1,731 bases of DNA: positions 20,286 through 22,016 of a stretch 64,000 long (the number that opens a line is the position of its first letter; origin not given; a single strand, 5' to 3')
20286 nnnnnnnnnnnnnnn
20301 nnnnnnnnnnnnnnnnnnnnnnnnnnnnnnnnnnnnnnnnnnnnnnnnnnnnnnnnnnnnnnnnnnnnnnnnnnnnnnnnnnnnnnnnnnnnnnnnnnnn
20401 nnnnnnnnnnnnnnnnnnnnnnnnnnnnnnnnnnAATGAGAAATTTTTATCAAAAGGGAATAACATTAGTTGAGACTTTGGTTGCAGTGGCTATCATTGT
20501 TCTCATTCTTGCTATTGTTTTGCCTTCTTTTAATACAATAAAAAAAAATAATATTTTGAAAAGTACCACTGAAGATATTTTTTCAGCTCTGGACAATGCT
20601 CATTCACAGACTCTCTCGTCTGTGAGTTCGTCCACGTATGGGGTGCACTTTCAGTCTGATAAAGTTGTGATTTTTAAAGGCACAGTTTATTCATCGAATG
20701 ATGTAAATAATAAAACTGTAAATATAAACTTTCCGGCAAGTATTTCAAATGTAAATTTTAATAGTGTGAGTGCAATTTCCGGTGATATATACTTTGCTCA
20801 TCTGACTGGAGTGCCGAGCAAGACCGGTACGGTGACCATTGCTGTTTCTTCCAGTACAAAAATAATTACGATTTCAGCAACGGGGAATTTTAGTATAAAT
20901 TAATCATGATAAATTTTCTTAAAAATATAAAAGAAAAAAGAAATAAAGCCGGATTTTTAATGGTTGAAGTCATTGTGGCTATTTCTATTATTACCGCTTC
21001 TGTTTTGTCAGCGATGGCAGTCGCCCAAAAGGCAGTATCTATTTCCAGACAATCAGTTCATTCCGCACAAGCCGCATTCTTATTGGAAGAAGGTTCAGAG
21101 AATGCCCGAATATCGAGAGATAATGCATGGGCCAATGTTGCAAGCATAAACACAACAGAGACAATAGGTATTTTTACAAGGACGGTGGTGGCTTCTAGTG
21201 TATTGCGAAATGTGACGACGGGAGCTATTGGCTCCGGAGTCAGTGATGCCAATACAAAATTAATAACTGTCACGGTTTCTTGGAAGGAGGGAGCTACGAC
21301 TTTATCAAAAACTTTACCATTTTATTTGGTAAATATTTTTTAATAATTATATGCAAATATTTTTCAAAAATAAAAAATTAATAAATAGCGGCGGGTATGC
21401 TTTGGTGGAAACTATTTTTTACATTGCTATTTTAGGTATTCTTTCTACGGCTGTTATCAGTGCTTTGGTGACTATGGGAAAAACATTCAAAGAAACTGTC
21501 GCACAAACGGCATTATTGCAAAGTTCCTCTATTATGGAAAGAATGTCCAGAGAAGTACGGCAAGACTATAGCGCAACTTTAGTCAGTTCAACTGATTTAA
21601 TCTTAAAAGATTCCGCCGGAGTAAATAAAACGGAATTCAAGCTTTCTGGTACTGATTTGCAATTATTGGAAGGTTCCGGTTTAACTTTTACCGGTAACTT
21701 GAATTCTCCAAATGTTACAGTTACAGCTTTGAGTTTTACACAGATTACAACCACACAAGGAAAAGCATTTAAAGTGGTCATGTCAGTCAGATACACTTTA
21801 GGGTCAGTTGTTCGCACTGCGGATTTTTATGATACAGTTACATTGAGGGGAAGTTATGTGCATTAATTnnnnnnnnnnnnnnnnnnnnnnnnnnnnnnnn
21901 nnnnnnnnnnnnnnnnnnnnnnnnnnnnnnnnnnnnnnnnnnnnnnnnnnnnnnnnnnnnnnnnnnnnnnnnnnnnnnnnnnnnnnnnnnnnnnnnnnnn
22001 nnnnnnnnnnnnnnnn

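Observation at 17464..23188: Compact type IV pilus operon: pilB-pilC, three prepilin-like genes and a 439-aa pilin-like protein, with abutting or overlapping starts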

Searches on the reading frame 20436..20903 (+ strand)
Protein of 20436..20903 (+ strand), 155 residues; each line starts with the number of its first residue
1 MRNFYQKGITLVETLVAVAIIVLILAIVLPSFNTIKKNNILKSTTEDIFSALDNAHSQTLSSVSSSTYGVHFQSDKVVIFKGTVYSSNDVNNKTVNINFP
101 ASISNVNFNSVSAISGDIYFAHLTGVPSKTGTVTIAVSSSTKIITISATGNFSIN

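Call 6: search_protein_families(library=pfam, proteins=[window:20436-20903:+], max_evalue=0.1)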
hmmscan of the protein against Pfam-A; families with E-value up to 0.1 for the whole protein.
window:20436-20903:+ (155 aa): 3 families
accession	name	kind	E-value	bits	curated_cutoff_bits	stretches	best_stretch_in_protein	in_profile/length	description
PF07963.17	N_methyl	-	6.8e-06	25.9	21.2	1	5-29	3-27/27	Prokaryotic N-terminal methylation motif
PF11773.13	ComGE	-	0.001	19.3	25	1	11-50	2-41/82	Competence system putative prepilin ComGE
PF14434.11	Imm6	-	0.047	14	25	1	44-114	44-114/121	Immunity protein Imm6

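Call 7: search_protein_families(library=ncbifam, proteins=[window:20436-20903:+], max_evalue=0.1)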
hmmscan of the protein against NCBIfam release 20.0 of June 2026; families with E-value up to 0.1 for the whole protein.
window:20436-20903:+ (155 aa): 14 families
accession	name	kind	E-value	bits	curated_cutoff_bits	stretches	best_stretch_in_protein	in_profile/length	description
NF041013.1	T4P_ComGE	equivalog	6.1e-09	35.9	49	1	6-79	3-78/83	competence type IV pilus minor pilin ComGE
TIGR01708.2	typeII_sec_gspH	equivalog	1.5e-05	25.1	80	1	6-78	1-71/169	type II secretion system minor pseudopilin GspH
NF040982.1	ComGD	equivalog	2.3e-05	24.8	70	1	6-115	1-110/139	competence type IV pilus minor pilin ComGD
NF007800.0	PRK10506.1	equivalog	6.8e-05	22.7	158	1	5-63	7-65/163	prepilin peptidase-dependent protein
NF007862.0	PRK10574.1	equivalog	0.0002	21.5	138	1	6-37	4-36/145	prepilin peptidase-dependent pilin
NF041002.1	pilin_ComGF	equivalog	0.00054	20.2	80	1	6-46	1-39/139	competence type IV pilus minor pilin ComGF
TIGR02596.1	TIGR02596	subfamily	0.00082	19.5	70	1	10-58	2-50/196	Verru_Chthon cassette protein D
TIGR01710.1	typeII_sec_gspG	equivalog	0.0012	18.8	88.85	1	7-55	1-48/134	type II secretion system major pseudopilin GspG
NF040999.1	pilin_ComGC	equivalog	0.0054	16.9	75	1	6-44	1-38/84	competence type IV pilus major pilin ComGC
TIGR02532.1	IV_pilin_GFxxxE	domain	0.0061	16.4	16.3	1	6-29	1-24/24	prepilin-type N-terminal cleavage/methylation domain-containing protein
NF038304.1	EPS_HpsC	equivalog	0.0066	16.1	200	1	6-53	20-71/318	hormogonium polysaccharide secretion pseudopilin HpsC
TIGR01707.1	gspI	equivalog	0.0075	16.7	44.35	1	8-45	1-39/101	type II secretion system minor pseudopilin GspI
NF041775.1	typeIV_PilA_Myxo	equivalog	0.012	15.6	400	1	5-130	9-132/214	type IV pilin protein PilA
NF049903.1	FTN_0599_fam_GGCT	exception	0.021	14.3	480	1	18-149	6-140/266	gamma-glutamylcyclotransferase ChaC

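Call 32: search_solved_structures(query=A2, max_evalue=1)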
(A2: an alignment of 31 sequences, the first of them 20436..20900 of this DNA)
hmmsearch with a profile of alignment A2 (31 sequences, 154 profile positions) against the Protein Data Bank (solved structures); distinct sequences matched with E-value up to 1: 24.
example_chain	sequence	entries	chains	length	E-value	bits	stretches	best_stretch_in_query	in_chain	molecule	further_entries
9egp_A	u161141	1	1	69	1.2e-09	41.6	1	5-46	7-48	Geopilin domain 1 protein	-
7tgg_A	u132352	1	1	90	6.7e-09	39.1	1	5-52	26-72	Geopilin domain 1 protein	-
2m7g_A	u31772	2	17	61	9.6e-07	32.1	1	9-55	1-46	Geopilin domain 1 protein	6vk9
9laa_A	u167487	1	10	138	1.5e-05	28.2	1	3-36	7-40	Type IV pilin protein PilA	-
8tj2_C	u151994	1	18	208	3.2e-05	27.2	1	9-60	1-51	Type IV major pilin protein PilA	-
9lab_B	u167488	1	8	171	0.00018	24.8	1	5-36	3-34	MSHA major pilin subunit MshA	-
1oqw_A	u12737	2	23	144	0.00024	24.3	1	9-37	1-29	Fimbrial protein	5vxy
8tob_GA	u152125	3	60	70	0.00029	24.1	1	10-47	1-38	Fimbrial protein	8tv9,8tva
8pfb_G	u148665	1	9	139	0.00047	23.4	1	9-53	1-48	Type IV pilin PilE1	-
8tum_e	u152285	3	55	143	0.00078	22.7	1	9-39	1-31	Type IV major pilin protein PilA | Pilin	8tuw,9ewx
2hi2_A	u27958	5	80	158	0.0012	22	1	9-41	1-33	Fimbrial protein | PilA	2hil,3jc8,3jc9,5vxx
1ay2_A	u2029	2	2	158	0.0013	22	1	9-41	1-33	TYPE 4 PILIN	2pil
8p3b_A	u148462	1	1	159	0.002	21.3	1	9-41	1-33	Fimbrial protein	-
5kua_A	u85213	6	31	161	0.0022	21.2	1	9-41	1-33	pilin | Neisseria meningitidis PilE variant SB-GATDH | Neisseria meningitidis PilE, SB-DATDH variant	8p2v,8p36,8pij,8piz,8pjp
6xxd_A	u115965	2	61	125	0.0023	21.2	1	9-38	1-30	PilA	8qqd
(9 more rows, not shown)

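Call 47: find_homologous_proteins(query=window:20436-20900:+, max_evalue=0.001)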
Query window:20436-20900:+ (155 aa): 189 proteins with E <= 0.001 among 290 candidates; the best 120 are listed.
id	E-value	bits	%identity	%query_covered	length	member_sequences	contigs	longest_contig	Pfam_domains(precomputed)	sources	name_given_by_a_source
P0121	2.4e-86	304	100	100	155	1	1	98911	PF07963.18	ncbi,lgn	ncbi:MAG: type II secretion system protein [Patescibacteria group bacterium]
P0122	5.0e-64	232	75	100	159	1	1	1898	PF07963.18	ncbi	-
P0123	3.3e-49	184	61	100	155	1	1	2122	PF07963.18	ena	-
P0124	1.8e-48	182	57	100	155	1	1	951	-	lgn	-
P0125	2.3e-48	182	59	100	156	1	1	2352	-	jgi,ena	-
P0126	8.7e-48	180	57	100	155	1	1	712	PF07963.18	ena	-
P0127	1.4e-47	179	57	100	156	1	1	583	-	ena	-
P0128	2.1e-47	178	58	100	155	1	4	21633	-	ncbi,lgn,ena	-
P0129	2.9e-47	178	58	99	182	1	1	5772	PF07963.18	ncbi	-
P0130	5.4e-47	177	57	98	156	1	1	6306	-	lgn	-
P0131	6.2e-47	177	57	100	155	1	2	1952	-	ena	-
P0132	7.2e-47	177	57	100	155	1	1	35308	-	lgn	-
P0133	8.0e-47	177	55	100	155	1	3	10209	-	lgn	-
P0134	9.9e-47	176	57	100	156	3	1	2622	-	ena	-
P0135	1.1e-46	176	53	99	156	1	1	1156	-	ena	-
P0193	1.3e-42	163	56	96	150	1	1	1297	PF12019.14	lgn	-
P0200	3.1e-42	162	52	100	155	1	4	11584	PF12019.14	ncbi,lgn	-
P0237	2.7e-40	155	54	97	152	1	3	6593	PF12019.14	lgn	-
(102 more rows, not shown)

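Call 73: search_protein_families(library=pfam, alignment_id=A2, max_evalue=1)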
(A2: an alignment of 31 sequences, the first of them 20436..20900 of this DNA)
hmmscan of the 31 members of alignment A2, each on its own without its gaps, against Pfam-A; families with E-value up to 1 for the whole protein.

A. member 1, window:20436-20900:+ (155 aa): 3 families
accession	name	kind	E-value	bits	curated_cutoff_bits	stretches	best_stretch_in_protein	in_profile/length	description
PF07963.17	N_methyl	-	6.8e-06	25.9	21.2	1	5-29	3-27/27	Prokaryotic N-terminal methylation motif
PF11773.13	ComGE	-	0.001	19.3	25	1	11-50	2-41/82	Competence system putative prepilin ComGE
PF14434.11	Imm6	-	0.047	14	25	1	44-114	44-114/121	Immunity protein Imm6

B. families by the number of members that match (of 31 scanned): 40 families (the first 25 are shown)
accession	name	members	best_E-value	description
PF07963.17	N_methyl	29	1.9e-08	Prokaryotic N-terminal methylation motif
PF12019.13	GspH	19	1.7e-06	Type II transport protein GspH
PF11773.13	ComGE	7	0.00065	Competence system putative prepilin ComGE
PF18709.6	DLP_helical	3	0.0055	Dynamin-like helical domain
PF16982.10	Flp1_like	3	0.015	Putative Flagellin, Flp1-like, domain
PF07790.16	Pilin_N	3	0.017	Archaeal Type IV pilin, N-terminal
PF13314.11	DUF4083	2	0.052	Domain of unknown function (DUF4083)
PF23996.1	DUF7314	2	0.19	Domain of unknown function (DUF7314)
PF07550.17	Shr-like_HID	1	0.0042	Heme-binding protein Shr-like, Hb-interacting domain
PF20303.3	YLATT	1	0.007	YEATS-Like-Associating Three TM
PF19415.4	Astro_1A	1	0.0086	Astrovirus transmembrane protein 1A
PF07843.16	DUF1634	1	0.0089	Protein of unknown function (DUF1634)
PF06305.16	LapA_dom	1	0.014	Lipopolysaccharide assembly protein A domain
PF02369.22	Big_1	1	0.02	Bacterial Ig-like domain (group 1)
PF18985.5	DUF5718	1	0.023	Family of unknown function (DUF5718)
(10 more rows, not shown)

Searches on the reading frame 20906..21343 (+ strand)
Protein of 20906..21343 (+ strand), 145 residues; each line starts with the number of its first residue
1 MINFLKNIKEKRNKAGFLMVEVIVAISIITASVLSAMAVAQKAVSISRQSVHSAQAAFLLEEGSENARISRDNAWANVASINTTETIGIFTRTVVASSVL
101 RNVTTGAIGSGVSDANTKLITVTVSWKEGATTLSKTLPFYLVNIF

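Call 6: search_protein_families(library=pfam, proteins=[window:20906-21343:+], max_evalue=0.1)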
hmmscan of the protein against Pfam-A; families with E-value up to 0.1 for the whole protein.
window:20906-21343:+ (145 aa): 3 families
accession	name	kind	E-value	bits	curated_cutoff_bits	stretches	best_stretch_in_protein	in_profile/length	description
PF05569.17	Peptidase_M56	-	0.0075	15.9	31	1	12-99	96-183/296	BlaR1 peptidase M56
PF07379.16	DUF1494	-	0.038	14.3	24.3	1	14-108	2-96/179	Protein of unknown function (DUF1494)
PF07963.17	N_methyl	-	0.06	13.4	21.2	0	11-36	1-26/27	Prokaryotic N-terminal methylation motif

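Call 7: search_protein_families(library=ncbifam, proteins=[window:20906-21343:+], max_evalue=0.1)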
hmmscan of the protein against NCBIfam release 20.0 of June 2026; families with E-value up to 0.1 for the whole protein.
window:20906-21343:+ (145 aa): 5 families
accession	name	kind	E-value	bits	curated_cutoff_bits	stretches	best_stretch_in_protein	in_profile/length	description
TIGR02523.1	type_IV_pilV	equivalog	4.5e-06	27.2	52.2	1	15-83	2-70/139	type IV pilus modification protein PilV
NF041013.1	T4P_ComGE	equivalog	0.013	15.5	49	1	13-71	2-60/83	competence type IV pilus minor pilin ComGE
NF007848.0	PRK10557.1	equivalog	0.014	14.7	120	1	8-59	4-52/192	prepilin peptidase-dependent protein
NF006453.0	PRK08808.1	equivalog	0.048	12.7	295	1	11-55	3-47/211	type II secretion system protein J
TIGR01707.1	gspI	equivalog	0.09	13.3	44.35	1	16-45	1-30/101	type II secretion system minor pseudopilin GspI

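Call 33: search_solved_structures(query=A3, max_evalue=1)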
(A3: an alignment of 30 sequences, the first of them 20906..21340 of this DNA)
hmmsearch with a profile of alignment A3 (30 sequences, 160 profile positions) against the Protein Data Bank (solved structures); distinct sequences matched with E-value up to 1: 3.
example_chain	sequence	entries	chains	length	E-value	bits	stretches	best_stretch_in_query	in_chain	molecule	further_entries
9egp_A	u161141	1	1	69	0.004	20.2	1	5-39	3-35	Geopilin domain 1 protein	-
9laa_A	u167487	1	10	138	0.0071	19.3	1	1-44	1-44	Type IV pilin protein PilA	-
7tgg_A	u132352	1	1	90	0.013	18.5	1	5-41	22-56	Geopilin domain 1 protein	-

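Call 74: search_protein_families(library=ncbifam, alignment_id=A3, max_evalue=0.1)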
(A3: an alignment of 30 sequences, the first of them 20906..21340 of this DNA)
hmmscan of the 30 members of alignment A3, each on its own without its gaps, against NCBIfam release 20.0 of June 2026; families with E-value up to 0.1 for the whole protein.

A. member 1, window:20906-21340:+ (145 aa): 5 families
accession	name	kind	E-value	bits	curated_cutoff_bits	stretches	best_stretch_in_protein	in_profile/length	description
TIGR02523.1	type_IV_pilV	equivalog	4.5e-06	27.2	52.2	1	15-83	2-70/139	type IV pilus modification protein PilV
NF041013.1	T4P_ComGE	equivalog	0.013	15.5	49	1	13-71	2-60/83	competence type IV pilus minor pilin ComGE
NF007848.0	PRK10557.1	equivalog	0.014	14.7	120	1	8-59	4-52/192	prepilin peptidase-dependent protein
NF006453.0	PRK08808.1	equivalog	0.048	12.7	295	1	11-55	3-47/211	type II secretion system protein J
TIGR01707.1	gspI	equivalog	0.09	13.3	44.35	1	16-45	1-30/101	type II secretion system minor pseudopilin GspI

B. families by the number of members that match (of 30 scanned): 27 families (the first 25 are shown)
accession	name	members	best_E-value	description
TIGR02523.1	type_IV_pilV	27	8.3e-09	type IV pilus modification protein PilV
NF041013.1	T4P_ComGE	22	6.7e-08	competence type IV pilus minor pilin ComGE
TIGR01707.1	gspI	14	8.7e-06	type II secretion system minor pseudopilin GspI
NF007848.0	PRK10557.1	14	0.0018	prepilin peptidase-dependent protein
NF007862.0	PRK10574.1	6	0.0018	prepilin peptidase-dependent pilin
NF007800.0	PRK10506.1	6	0.014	prepilin peptidase-dependent protein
TIGR02532.1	IV_pilin_GFxxxE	5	0.00015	prepilin-type N-terminal cleavage/methylation domain-containing protein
TIGR02598.1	TIGR02598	5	0.0017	Verru_Chthon cassette protein B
NF041002.1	pilin_ComGF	4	0.0092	competence type IV pilus minor pilin ComGF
NF007660.0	PRK10332.1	4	0.02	prepilin-type N-terminal cleavage/methylation domain-containing protein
NF047828.1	T3SSXpsI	3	7.5e-05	type II secretion system protein XpsI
TIGR01708.2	typeII_sec_gspH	3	0.0008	type II secretion system minor pseudopilin GspH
TIGR01711.1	gspJ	3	0.015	type II secretion system minor pseudopilin GspJ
NF040982.1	ComGD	3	0.02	competence type IV pilus minor pilin ComGD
NF040999.1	pilin_ComGC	3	0.026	competence type IV pilus major pilin ComGC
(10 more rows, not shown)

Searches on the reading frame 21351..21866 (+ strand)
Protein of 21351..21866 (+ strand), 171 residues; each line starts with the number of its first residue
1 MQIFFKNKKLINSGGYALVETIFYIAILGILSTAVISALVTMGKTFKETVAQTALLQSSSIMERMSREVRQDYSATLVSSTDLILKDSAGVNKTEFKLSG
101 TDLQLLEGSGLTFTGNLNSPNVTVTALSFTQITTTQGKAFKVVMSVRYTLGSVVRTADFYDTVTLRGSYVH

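Call 6: search_protein_families(library=pfam, proteins=[window:21351-21866:+], max_evalue=0.1)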
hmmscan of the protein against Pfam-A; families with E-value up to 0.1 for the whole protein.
window:21351-21866:+ (171 aa): 1 family
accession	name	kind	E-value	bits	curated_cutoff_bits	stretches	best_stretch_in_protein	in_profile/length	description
PF07963.17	N_methyl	-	0.014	15.4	21.2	1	12-35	3-26/27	Prokaryotic N-terminal methylation motif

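Call 7: search_protein_families(library=ncbifam, proteins=[window:21351-21866:+], max_evalue=0.1)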
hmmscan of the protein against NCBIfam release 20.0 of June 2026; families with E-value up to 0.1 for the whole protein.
window:21351-21866:+ (171 aa): 3 families
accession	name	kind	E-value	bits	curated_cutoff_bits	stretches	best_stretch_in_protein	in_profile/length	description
NF041013.1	T4P_ComGE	equivalog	0.036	14.2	49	1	15-57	5-47/83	competence type IV pilus minor pilin ComGE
NF009300.0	PRK12657.1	equivalog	0.066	13.5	103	0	17-48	63-94/100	putative monovalent cation/H+ antiporter subunit F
TIGR02599.1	TIGR02599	subfamily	0.079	12.2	256.5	1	15-78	1-62/361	Verru_Chthon cassette protein C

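Call 34: search_solved_structures(query=A4, max_evalue=1)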
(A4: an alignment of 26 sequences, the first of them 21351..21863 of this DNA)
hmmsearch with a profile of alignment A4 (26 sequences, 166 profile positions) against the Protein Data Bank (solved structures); distinct sequences matched with E-value up to 1: 5.
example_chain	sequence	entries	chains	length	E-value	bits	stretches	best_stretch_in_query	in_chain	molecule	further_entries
9egp_A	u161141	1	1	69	0.00047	23.2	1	7-60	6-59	Geopilin domain 1 protein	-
7tgg_A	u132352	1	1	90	0.011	18.7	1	7-54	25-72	Geopilin domain 1 protein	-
6xxd_A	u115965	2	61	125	0.027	17.5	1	12-61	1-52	PilA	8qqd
9laa_A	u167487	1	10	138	0.069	16.1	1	2-30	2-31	Type IV pilin protein PilA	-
9lab_B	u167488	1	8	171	0.19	14.7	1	7-36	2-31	MSHA major pilin subunit MshA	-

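Call 49: find_homologous_proteins(query=window:21351-21863:+, max_evalue=0.001)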
Query window:21351-21863:+ (171 aa): 32 proteins with E <= 0.001 among 123 candidates.
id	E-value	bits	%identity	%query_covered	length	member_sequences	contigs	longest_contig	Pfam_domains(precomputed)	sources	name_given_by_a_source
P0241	9.7e-99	345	100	100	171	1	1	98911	-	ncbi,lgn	ncbi:MAG: hypothetical protein V4439_01750 [Patescibacteria group bacterium]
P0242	7.9e-72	258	76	100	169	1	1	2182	-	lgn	-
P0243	9.0e-66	239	86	81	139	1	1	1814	-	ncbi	-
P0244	4.1e-56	207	65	91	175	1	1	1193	-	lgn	-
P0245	2.8e-53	198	62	99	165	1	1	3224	-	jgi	jgi:type II secretory pathway pseudopilin PulG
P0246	1.1e-44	170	58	92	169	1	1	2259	-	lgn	-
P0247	3.5e-43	165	54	99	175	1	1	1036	-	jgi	-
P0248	2.2e-40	156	56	91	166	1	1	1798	-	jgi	jgi:type II secretory pathway pseudopilin PulG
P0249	2.2e-40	156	54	98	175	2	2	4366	-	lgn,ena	-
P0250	3.1e-40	156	54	96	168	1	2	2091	-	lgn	-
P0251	4.4e-40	155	55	91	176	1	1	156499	-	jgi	jgi:Tfp pilus assembly protein PilE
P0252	1.9e-39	153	54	91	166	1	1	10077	-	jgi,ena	-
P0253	3.0e-39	153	50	95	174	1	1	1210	-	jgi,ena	-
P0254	3.1e-39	152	51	99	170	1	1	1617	-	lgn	-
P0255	9.8e-39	151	54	96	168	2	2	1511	-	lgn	-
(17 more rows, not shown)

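Call 61: predict_structure(alignment_id=A5)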
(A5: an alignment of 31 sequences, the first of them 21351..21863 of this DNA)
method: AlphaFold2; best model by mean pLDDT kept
length: 171 residues; sequences in the alignment: 31
mean_pLDDT: 86.9   pTM: 0.69
mean pLDDT of the five models: 86.9, 86.9, 86.3, 85.1, 84.8
residues with pLDDT >= 90: 108; 70-90: 46; 50-70: 10; < 50: 7
segments of 3 or more residues with pLDDT < 50: none
pLDDT, mean of each block of 10 residues (from residue 1): 49 69 94 96 91 90 93 92 93 93 91 88 93 89 92 87 84 44
secondary structure, 60 per line:
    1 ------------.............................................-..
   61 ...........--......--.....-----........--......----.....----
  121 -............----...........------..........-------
elements in order: H13-57 H59-71 E74-79 E82-86 E92-99 E102-107 E112-116 E122-133 E138-148 E155-164
